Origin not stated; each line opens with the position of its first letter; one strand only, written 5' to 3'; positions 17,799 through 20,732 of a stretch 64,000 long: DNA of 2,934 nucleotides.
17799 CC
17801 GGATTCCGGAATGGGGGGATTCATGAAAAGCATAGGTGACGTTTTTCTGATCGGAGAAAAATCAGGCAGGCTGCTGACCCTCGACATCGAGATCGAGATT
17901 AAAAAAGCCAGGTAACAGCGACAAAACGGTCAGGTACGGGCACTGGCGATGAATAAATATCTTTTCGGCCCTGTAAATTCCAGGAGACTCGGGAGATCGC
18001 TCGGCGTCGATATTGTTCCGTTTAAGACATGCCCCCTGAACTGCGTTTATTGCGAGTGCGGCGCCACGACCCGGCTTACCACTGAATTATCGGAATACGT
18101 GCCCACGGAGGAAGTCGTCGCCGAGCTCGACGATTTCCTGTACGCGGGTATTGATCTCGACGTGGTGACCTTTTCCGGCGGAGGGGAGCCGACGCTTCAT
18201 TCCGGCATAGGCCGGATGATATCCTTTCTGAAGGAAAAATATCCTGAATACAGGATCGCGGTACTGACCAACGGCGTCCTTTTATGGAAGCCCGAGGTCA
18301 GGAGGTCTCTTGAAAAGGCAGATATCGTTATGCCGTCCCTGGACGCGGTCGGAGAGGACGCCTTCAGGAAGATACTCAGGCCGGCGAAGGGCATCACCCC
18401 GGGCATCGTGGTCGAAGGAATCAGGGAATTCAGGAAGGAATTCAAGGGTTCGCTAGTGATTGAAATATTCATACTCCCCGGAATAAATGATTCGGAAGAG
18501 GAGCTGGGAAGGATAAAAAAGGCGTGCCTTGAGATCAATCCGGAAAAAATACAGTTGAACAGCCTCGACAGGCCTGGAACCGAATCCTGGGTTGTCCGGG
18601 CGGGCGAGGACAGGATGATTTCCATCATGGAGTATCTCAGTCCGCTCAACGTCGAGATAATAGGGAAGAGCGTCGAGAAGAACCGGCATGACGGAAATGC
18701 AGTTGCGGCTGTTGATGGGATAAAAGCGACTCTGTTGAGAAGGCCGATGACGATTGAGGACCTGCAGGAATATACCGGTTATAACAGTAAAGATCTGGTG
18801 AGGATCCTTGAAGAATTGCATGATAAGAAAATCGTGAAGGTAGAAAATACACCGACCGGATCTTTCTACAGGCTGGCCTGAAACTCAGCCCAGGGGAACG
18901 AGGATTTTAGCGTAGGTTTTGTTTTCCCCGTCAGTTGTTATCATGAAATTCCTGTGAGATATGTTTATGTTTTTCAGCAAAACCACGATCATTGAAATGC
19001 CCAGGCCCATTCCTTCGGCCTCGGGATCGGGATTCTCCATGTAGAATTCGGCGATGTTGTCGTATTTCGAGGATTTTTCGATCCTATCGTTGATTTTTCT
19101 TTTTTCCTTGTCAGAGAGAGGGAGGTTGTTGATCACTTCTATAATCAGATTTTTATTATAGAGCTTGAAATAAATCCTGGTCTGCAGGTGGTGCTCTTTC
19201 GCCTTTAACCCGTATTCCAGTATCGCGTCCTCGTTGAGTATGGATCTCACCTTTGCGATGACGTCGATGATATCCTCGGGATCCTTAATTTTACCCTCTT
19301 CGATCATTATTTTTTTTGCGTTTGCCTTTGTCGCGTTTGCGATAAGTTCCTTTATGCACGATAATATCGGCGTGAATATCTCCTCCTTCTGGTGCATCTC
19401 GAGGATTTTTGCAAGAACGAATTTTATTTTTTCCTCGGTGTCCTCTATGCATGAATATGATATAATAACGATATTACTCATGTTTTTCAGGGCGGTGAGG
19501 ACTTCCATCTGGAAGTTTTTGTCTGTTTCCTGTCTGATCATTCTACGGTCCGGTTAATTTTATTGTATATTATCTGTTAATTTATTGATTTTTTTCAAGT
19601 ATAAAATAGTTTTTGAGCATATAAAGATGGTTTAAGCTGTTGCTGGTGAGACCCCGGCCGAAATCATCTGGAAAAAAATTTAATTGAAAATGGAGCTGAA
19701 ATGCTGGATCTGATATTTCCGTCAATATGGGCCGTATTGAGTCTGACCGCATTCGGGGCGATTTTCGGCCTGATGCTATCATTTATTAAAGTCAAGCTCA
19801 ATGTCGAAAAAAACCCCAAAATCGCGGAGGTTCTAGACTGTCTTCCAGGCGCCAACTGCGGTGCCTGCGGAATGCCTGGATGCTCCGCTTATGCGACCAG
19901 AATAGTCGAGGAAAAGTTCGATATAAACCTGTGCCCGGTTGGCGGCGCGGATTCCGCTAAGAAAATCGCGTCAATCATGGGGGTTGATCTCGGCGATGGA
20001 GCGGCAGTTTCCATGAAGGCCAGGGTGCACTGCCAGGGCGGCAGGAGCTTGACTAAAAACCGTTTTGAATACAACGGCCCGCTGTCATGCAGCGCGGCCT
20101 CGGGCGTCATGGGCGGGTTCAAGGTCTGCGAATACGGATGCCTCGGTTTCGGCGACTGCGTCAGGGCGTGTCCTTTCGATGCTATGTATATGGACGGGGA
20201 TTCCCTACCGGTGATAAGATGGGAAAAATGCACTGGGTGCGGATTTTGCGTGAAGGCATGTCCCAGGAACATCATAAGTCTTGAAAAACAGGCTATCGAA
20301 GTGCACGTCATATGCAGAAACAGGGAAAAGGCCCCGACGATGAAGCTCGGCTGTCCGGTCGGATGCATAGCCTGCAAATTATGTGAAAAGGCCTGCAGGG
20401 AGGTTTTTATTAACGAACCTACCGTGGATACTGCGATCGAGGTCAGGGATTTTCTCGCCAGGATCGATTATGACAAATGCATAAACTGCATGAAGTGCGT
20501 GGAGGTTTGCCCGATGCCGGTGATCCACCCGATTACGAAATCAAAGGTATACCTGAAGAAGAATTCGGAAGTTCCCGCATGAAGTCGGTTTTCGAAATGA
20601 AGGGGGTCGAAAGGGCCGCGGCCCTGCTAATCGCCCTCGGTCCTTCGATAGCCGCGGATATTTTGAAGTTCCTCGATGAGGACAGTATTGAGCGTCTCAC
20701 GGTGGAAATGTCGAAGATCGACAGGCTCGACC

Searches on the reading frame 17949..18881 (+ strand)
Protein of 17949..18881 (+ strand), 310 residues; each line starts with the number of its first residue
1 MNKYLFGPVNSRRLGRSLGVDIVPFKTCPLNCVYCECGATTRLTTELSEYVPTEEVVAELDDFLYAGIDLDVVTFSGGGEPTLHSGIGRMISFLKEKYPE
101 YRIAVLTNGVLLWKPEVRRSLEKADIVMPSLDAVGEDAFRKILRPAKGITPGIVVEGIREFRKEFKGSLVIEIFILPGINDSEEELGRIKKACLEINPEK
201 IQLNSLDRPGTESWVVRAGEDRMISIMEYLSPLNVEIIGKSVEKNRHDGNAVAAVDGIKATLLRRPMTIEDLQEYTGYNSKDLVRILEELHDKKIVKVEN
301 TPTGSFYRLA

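Call 28: search_protein_families(library=pfam, proteins=[window:17949-18881:+], max_evalue=0.001)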
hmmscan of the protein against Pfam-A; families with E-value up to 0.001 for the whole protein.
window:17949-18881:+ (310 aa): 1 family
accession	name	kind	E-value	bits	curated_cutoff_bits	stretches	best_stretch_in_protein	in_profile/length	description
PF04055.27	Radical_SAM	-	6.6e-23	82.1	29.5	1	22-186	1-162/166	Radical SAM superfamily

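Call 54: search_protein_families(library=ncbifam, proteins=[window:17949-18881:+], max_evalue=0.00001)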
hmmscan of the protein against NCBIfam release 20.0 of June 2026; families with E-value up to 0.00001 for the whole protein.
window:17949-18881:+ (310 aa): 12 families
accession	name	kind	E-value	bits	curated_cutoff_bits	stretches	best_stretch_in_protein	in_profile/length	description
TIGR02668.1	moaA_archaeal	equivalog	3.9e-11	42.5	325.25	1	25-210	17-190/303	GTP 3',8-cyclase MoaA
TIGR02666.1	moaA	equivalog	2.5e-10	39.9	284.05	1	27-183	19-172/336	GTP 3',8-cyclase MoaA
TIGR04317.1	W_rSAM_matur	equivalog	2.6e-10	40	380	1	26-160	12-135/349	tungsten cofactor oxidoreductase radical SAM maturase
TIGR02493.1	PFLA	equivalog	4.3e-09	36.1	231.75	1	23-204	20-195/235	pyruvate formate-lyase-activating protein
NF001199.0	PRK00164.2-1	equivalog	1.8e-08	33.9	231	1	25-183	19-167/308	GTP 3',8-cyclase MoaA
NF038283.1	viperin_w_prok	equivalog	1.4e-07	31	180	1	26-147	10-130/281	viperin family antiviral radical SAM protein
TIGR02494.1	PFLE_PFLC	subfamily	3.5e-07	29.8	174.35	0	73-210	127-258/293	glycyl-radical enzyme activating protein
TIGR02495.1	NrdG2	equivalog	1.3e-06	27.9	131.15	1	23-110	21-100/193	anaerobic ribonucleoside-triphosphate reductase activating protein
TIGR04100.1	rSAM_pair_X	hypoth_equivalog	3.6e-06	26.7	262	1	27-149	17-144/197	TIGR04100 family radical SAM protein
NF033719.1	ind_deCO2_activ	equivalog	4.4e-06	26.2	425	0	72-203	132-255/302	indoleacetate decarboxylase activase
TIGR04054.1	rSAM_NirJ1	equivalog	5.5e-06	25.2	650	1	26-140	44-153/387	putative heme d1 biosynthesis radical SAM protein NirJ1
TIGR03972.1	rSAM_TYW1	equivalog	9.9e-06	24.9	317.95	0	73-199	122-241/297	4-demethylwyosine synthase TYW1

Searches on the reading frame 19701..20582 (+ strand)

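Call 28: search_protein_families(library=pfam, proteins=[window:19701-20582:+], max_evalue=0.001)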
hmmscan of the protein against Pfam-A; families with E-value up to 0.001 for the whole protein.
window:19701-20582:+ (293 aa): 15 families
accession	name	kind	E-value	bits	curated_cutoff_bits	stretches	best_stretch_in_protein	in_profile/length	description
PF00037.32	Fer4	-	2.4e-16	59.2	21.1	2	170-193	1-24/24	4Fe-4S binding domain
PF14697.11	Fer4_21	-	2.2e-14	53.8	35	3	144-193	5-58/59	4Fe-4S dicluster domain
PF13187.11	Fer4_9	-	2.9e-14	53.3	27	2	222-273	2-50/52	4Fe-4S dicluster domain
PF04060.18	FeS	-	3.5e-13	49.5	23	1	48-80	1-33/33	Putative Fe-S cluster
PF12838.12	Fer4_7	-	1e-12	48.7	27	2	222-272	2-50/52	4Fe-4S dicluster domain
PF13237.11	Fer4_10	-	2.3e-12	47.1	25.5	3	146-188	8-53/53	4Fe-4S dicluster domain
PF12837.12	Fer4_6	-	1.1e-10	41.3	25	2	253-272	2-21/24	4Fe-4S binding domain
PF12797.12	Fer4_2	-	1.1e-10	41.2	24.5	2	170-188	3-21/22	4Fe-4S binding domain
PF13484.11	Fer4_16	-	2.2e-07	32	30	0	259-278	1-20/66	4Fe-4S double cluster binding domain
PF12800.12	Fer4_4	-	8.3e-07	29.3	24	1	175-189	2-16/17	4Fe-4S binding domain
PF13534.11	Fer4_17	-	4.7e-06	27.5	22.2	0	176-233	1-57/61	4Fe-4S dicluster domain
PF25160.1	LdpA_Fe-S-bd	-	2.6e-05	24.4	27.6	1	153-194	9-45/49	LdpA Fe-S cluster-binding domain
PF12798.12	Fer4_3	-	7e-05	23.8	27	0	177-191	1-15/15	4Fe-4S binding domain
PF13183.11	Fer4_8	-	0.00017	22.5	27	0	222-272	5-66/68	4Fe-4S dicluster domain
PF13459.11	Fer4_15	-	0.00044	21.3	22.4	0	174-196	5-26/66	4Fe-4S single cluster domain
